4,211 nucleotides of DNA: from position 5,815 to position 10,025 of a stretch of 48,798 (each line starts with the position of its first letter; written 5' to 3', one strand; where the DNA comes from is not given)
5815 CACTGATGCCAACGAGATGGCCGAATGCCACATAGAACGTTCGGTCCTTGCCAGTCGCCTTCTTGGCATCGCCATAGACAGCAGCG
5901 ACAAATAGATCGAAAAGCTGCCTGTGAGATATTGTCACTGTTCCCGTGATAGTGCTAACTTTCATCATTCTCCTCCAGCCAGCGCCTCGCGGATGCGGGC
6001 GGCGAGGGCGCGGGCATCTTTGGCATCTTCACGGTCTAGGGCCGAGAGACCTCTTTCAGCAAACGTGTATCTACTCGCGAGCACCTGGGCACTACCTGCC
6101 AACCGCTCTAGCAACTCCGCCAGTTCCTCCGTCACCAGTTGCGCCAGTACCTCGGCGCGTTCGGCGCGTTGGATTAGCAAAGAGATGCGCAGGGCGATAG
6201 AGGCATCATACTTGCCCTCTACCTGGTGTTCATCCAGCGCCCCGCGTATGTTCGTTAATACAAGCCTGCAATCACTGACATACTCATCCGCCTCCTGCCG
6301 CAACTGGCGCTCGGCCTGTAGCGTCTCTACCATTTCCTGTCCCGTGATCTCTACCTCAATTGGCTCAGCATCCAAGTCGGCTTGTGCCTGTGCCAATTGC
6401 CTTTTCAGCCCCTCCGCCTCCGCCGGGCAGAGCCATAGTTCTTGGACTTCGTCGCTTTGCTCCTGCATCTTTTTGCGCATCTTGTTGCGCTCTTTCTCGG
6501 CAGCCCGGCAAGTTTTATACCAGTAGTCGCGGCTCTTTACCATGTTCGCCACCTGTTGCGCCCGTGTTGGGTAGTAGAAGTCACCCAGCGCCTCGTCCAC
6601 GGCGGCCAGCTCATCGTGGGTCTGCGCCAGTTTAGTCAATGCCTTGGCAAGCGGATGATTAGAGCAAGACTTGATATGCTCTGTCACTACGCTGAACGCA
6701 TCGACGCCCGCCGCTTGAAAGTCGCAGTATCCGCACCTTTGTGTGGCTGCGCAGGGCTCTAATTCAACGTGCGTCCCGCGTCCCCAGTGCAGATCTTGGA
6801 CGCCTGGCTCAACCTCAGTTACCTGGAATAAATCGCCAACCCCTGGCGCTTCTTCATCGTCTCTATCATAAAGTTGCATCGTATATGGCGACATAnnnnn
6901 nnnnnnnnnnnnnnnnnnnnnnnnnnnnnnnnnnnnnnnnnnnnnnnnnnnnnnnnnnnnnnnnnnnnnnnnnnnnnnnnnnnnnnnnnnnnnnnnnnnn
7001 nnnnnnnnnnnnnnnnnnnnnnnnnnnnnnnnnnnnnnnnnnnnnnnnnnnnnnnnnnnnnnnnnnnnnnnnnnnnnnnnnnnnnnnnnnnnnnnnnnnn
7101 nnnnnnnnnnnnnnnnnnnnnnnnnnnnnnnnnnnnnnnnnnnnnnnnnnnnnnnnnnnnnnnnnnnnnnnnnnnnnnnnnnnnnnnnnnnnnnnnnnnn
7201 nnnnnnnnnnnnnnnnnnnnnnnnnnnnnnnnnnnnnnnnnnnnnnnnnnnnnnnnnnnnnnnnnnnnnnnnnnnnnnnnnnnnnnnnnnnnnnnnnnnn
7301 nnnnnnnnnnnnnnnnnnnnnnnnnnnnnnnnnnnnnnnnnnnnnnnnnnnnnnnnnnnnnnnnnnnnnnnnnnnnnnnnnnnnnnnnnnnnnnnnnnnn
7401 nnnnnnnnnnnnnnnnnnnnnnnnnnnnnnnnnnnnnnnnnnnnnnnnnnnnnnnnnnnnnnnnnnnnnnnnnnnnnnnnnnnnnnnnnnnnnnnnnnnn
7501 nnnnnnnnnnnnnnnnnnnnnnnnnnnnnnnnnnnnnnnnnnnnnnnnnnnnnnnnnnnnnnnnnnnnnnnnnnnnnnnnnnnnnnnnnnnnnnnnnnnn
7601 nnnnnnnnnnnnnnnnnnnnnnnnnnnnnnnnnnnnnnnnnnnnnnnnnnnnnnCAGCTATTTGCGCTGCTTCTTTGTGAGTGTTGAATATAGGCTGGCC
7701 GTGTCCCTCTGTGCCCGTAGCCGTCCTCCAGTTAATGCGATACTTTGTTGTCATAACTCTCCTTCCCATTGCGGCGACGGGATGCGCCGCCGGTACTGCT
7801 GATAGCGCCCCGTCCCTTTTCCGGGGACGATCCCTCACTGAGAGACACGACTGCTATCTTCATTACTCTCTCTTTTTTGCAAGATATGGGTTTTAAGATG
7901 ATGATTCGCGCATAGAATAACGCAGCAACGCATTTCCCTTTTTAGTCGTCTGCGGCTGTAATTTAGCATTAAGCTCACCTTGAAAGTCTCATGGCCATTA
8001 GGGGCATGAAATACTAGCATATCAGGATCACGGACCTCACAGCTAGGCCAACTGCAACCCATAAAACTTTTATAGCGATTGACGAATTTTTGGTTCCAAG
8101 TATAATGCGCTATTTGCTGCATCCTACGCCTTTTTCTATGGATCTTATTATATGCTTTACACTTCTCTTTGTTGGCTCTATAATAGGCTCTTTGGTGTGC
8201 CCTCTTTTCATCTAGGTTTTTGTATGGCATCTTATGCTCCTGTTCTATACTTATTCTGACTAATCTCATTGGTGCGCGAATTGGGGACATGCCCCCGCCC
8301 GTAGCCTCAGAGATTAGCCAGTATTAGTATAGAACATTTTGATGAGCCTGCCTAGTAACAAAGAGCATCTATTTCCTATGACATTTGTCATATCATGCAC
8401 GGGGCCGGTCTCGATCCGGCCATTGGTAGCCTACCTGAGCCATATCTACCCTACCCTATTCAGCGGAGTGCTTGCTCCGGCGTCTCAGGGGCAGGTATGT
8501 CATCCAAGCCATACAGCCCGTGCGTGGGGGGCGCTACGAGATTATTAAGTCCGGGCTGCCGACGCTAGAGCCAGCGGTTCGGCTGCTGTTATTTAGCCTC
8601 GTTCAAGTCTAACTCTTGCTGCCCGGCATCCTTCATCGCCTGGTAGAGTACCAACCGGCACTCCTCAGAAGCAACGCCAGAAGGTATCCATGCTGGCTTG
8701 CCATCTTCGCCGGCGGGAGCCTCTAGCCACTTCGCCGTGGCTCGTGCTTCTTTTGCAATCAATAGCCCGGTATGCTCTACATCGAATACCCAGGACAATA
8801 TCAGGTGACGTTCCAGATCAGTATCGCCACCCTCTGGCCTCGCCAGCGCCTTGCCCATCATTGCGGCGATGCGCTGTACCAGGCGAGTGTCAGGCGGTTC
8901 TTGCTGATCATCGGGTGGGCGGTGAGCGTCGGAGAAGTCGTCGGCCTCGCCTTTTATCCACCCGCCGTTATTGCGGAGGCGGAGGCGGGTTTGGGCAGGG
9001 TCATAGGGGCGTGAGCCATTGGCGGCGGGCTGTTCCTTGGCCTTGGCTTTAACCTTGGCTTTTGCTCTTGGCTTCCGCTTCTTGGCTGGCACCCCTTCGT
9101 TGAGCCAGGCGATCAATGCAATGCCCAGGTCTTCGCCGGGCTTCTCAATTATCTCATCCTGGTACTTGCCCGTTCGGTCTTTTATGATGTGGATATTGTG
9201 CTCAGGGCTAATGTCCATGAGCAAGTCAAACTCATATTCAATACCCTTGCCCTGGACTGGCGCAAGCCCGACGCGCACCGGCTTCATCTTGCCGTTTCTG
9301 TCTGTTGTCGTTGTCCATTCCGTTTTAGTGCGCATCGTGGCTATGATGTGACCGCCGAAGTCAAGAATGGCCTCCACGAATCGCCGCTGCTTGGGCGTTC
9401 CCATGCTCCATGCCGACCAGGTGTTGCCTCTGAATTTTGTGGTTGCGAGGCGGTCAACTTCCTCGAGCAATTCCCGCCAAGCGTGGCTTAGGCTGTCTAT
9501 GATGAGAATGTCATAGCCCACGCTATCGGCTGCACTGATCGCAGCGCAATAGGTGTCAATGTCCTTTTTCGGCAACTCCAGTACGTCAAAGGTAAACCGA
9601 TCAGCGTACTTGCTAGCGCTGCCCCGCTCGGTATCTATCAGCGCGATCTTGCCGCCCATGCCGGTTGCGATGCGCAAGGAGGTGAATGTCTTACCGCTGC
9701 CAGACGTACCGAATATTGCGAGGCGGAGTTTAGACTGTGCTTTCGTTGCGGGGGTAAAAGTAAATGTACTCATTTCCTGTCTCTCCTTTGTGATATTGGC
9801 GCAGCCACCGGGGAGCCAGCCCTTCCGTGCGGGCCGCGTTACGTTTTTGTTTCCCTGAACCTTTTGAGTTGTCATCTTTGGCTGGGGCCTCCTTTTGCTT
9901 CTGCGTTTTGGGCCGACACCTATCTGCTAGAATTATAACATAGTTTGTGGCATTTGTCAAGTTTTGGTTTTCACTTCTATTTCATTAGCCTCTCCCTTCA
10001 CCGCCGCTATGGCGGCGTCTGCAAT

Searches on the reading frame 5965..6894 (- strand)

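Call 36: search_protein_families(library=pfam, proteins=[window:5965-6894:-], max_evalue=0.01)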
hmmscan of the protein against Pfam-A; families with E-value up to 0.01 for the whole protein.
window:5965-6894:- (309 aa): 1 family
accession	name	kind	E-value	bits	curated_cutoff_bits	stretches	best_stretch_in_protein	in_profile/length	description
PF07555.19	NAGidase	-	0.0051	16.6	25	0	126-196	121-193/295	beta-N-acetylglucosaminidase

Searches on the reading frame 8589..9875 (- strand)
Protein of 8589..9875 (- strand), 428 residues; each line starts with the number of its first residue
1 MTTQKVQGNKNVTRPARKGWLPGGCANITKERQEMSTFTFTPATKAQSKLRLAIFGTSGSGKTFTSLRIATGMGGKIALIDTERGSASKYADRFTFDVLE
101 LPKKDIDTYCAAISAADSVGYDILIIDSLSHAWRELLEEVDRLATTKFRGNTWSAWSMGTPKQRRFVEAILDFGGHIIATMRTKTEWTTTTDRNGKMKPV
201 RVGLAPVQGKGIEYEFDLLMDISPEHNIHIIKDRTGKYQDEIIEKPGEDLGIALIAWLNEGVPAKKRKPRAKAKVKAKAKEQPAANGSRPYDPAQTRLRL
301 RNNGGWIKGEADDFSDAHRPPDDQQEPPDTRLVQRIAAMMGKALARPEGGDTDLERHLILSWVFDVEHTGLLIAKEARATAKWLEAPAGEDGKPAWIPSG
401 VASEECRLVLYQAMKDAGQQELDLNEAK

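Call 37: search_protein_families(library=pfam, proteins=[window:8589-9875:-], max_evalue=0.01)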
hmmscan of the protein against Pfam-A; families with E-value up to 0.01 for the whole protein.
window:8589-9875:- (428 aa): 2 families
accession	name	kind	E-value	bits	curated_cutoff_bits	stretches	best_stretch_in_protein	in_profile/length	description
PF13479.12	AAA_24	-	7.3e-27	94.9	27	1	49-227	2-173/195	AAA domain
PF00154.27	RecA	-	0.002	18.1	27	1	53-130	56-140/262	recA bacterial DNA recombination protein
